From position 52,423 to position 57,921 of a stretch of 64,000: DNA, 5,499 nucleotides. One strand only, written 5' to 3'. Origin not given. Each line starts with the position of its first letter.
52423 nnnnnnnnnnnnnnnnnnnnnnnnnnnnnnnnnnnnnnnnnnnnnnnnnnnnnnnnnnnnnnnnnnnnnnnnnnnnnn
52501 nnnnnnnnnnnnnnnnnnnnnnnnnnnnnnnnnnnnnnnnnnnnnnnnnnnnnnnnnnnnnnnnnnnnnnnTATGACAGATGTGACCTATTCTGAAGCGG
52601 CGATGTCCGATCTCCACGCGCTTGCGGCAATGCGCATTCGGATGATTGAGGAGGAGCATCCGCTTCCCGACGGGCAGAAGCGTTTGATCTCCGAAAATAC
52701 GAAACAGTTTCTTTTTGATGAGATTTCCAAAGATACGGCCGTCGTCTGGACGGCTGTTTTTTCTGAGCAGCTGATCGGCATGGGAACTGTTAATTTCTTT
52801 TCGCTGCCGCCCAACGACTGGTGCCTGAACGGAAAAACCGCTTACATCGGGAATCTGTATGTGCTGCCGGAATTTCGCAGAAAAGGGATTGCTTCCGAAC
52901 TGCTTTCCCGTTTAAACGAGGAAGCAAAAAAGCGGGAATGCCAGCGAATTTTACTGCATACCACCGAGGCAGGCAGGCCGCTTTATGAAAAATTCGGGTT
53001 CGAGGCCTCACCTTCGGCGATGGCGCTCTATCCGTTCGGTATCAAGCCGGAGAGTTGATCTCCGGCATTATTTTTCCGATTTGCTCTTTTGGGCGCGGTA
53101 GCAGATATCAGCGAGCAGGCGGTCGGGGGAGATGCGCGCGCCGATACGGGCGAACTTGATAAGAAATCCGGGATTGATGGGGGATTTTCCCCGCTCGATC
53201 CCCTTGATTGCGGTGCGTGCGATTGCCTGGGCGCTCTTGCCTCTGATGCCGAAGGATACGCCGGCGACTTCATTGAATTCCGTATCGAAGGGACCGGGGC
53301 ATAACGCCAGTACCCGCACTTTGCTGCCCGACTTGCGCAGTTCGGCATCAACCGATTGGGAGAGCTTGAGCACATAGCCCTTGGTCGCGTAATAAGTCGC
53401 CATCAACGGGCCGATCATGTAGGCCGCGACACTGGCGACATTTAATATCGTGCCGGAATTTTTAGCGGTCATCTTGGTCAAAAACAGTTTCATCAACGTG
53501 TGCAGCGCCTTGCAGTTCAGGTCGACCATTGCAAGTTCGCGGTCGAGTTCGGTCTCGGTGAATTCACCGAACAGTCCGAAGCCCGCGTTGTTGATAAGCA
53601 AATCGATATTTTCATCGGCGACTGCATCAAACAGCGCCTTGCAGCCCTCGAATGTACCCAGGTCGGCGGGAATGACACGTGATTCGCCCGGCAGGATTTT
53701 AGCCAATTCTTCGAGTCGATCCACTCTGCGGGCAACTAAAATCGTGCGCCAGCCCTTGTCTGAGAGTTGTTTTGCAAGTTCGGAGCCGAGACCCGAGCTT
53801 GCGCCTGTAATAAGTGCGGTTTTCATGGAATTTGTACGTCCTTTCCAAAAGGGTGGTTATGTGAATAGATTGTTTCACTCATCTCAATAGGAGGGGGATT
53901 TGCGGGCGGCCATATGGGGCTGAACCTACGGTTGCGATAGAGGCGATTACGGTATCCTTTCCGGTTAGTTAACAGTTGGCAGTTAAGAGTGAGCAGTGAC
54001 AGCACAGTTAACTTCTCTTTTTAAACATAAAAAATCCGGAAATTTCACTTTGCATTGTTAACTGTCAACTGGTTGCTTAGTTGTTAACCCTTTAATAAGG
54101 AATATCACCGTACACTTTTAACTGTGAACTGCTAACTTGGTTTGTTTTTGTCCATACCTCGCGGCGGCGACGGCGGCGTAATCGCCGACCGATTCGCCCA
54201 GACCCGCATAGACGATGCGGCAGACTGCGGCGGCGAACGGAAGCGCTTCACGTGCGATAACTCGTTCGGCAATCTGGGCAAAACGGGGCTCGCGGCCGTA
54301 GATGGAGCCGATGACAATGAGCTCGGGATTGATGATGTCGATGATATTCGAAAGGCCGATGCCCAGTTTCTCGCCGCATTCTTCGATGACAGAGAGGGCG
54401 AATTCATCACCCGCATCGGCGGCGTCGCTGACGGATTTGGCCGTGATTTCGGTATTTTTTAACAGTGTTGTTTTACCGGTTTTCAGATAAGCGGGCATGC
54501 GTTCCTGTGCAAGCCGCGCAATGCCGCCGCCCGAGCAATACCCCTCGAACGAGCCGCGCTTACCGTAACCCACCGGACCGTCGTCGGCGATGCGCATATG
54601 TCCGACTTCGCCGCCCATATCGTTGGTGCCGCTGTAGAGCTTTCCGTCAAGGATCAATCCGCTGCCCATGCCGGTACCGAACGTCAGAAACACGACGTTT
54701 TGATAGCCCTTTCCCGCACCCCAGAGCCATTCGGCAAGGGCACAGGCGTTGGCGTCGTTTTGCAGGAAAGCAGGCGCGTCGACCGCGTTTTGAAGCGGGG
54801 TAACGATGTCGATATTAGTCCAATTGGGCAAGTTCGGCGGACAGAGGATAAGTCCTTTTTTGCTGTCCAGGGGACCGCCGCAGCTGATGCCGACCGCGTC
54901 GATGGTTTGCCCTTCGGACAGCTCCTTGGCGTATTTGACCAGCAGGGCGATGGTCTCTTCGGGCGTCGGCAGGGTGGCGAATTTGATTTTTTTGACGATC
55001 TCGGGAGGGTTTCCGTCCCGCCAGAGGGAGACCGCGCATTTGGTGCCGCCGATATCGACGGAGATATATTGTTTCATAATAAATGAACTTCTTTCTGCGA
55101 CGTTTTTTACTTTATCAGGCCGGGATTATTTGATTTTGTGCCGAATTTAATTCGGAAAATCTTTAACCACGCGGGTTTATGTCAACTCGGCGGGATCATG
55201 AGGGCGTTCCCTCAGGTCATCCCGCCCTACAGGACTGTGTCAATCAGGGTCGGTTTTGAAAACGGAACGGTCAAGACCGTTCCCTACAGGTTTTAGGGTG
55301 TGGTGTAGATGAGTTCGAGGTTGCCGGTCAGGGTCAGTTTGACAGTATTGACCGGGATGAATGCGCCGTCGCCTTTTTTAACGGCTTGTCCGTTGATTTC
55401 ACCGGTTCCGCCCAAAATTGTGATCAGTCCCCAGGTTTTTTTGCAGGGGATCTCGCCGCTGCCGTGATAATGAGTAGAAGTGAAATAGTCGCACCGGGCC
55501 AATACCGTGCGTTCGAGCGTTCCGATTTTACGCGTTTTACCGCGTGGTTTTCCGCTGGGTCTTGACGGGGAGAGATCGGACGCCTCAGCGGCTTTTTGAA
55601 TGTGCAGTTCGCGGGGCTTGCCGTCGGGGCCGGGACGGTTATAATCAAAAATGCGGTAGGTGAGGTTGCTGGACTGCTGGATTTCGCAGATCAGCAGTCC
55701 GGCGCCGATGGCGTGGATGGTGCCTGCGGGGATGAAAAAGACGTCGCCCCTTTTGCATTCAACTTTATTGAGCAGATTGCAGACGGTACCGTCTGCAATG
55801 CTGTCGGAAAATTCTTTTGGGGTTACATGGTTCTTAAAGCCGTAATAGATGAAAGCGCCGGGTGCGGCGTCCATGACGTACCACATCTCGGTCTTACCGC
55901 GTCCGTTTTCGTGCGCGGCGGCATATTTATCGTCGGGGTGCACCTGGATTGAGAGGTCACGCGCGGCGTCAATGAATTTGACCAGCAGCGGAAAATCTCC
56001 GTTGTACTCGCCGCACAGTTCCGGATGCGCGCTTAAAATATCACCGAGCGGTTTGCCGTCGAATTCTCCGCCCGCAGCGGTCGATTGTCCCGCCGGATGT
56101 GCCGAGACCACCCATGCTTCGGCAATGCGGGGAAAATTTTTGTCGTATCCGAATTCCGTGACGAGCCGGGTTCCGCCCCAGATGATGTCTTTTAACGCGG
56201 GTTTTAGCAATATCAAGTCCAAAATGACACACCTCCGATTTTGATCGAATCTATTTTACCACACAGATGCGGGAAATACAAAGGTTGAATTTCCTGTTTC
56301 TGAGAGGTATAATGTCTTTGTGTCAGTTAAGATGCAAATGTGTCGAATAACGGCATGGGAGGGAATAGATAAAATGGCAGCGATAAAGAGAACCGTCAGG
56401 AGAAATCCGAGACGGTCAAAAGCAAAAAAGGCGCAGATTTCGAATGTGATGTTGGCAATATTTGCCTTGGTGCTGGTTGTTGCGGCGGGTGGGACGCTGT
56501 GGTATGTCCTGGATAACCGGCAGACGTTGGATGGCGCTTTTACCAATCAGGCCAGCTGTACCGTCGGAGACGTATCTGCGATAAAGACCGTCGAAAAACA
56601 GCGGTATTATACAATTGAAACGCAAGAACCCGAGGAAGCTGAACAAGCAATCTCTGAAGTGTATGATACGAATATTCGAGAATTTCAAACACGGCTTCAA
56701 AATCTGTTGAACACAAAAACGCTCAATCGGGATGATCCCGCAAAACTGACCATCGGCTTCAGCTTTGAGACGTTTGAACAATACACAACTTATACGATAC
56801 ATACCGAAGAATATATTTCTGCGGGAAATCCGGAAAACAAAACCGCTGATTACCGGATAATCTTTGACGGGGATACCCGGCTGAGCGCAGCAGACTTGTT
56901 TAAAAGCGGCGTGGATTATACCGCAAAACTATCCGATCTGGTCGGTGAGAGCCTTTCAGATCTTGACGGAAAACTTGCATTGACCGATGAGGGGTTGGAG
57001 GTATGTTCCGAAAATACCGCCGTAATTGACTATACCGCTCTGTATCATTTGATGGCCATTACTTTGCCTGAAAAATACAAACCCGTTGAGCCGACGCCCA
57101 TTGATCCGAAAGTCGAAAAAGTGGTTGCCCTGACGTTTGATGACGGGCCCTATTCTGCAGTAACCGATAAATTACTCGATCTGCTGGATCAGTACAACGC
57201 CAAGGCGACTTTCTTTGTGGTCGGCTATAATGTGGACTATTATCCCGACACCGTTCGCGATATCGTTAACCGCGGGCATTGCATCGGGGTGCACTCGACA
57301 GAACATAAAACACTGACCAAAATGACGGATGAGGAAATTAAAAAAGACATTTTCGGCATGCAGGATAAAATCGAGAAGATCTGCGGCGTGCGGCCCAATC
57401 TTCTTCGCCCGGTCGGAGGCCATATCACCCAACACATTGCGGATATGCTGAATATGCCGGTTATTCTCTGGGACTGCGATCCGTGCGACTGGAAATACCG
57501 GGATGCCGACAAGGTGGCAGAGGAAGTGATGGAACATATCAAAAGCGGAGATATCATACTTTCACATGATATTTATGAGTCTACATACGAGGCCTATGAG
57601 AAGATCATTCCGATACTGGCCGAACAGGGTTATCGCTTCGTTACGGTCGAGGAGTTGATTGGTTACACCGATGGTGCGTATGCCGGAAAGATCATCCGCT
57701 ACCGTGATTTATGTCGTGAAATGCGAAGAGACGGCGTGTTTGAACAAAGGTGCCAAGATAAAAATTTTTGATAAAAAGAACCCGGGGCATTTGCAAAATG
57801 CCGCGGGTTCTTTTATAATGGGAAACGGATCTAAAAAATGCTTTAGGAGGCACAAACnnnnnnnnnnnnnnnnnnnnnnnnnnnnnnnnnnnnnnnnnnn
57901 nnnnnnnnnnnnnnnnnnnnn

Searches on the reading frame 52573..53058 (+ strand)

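Call 39: search_protein_families(library=pfam, proteins=[window:52573-53058:+], max_evalue=0.00001)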
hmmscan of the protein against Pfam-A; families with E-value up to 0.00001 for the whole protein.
window:52573-53058:+ (161 aa): 5 families
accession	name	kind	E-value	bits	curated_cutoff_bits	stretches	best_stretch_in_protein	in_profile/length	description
PF00583.31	Acetyltransf_1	-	1.9e-17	64.1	20.7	1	44-143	23-116/116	Acetyltransferase (GNAT) family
PF13508.13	Acetyltransf_7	-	8e-15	55.4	27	1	57-144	4-83/84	Acetyltransferase (GNAT) domain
PF13673.13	Acetyltransf_10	-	4.3e-12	46.6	23.6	1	50-146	25-110/128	Acetyltransferase (GNAT) domain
PF08445.16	FR47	-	6.1e-09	36.2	22.1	1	82-145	14-79/86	FR47-like protein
PF13527.13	Acetyltransf_9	-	1.2e-07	32.2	25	1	43-144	30-125/127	Acetyltransferase (GNAT) domain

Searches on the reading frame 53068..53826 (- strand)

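Call 39: search_protein_families(library=pfam, proteins=[window:53068-53826:-], max_evalue=0.00001)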
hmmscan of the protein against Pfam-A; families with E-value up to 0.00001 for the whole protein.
window:53068-53826:- (252 aa): 3 families
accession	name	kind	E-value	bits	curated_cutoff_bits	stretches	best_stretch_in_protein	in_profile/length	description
PF00106.31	adh_short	-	6.9e-40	137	26.6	1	2-186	1-188/195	short chain dehydrogenase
PF13561.12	adh_short_C2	-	2.4e-26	93.2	27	1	8-186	1-182/236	Enoyl-(Acyl carrier protein) reductase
PF08659.16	KR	-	1.5e-06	28.7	22.6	1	3-156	2-160/180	KR domain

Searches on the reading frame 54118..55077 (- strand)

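Call 39: search_protein_families(library=pfam, proteins=[window:54118-55077:-], max_evalue=0.00001)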
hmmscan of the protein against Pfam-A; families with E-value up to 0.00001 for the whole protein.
window:54118-55077:- (319 aa): 1 family
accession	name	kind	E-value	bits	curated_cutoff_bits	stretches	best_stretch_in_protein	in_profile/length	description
PF00480.26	ROK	-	1.3e-53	182.9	22.9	1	4-299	1-284/294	ROK family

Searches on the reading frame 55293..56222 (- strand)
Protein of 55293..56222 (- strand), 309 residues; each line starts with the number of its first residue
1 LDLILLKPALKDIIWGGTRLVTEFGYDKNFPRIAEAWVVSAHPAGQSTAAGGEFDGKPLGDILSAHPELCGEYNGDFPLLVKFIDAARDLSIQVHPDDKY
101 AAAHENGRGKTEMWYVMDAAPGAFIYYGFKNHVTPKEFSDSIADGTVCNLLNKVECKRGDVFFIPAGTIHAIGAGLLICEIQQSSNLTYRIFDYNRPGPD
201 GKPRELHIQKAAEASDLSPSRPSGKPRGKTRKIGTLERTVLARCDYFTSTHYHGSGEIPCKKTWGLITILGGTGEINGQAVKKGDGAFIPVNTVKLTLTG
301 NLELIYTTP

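Call 39: search_protein_families(library=pfam, proteins=[window:55293-56222:-], max_evalue=0.00001)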
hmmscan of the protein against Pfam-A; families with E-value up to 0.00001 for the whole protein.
window:55293-56222:- (309 aa): 2 families
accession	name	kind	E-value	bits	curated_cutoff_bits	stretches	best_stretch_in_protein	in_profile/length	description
PF20511.4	PMI_typeI_cat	-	3.2e-15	56.9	22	1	5-103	3-109/143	Phosphomannose isomerase type I, catalytic domain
PF21621.3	MPI_cupin_dom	-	6.7e-08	32.8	27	0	241-307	5-77/79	Mannose-6-phosphate isomerase, cupin domain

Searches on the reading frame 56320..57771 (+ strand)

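Call 39: search_protein_families(library=pfam, proteins=[window:56320-57771:+], max_evalue=0.00001)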
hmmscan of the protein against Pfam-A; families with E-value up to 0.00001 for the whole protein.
window:56320-57771:+ (483 aa): 1 family
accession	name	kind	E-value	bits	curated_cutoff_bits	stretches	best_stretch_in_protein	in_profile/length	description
PF01522.26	Polysacc_deac_1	-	5.7e-36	123.7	23.1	1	265-375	5-114/124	Polysaccharide deacetylase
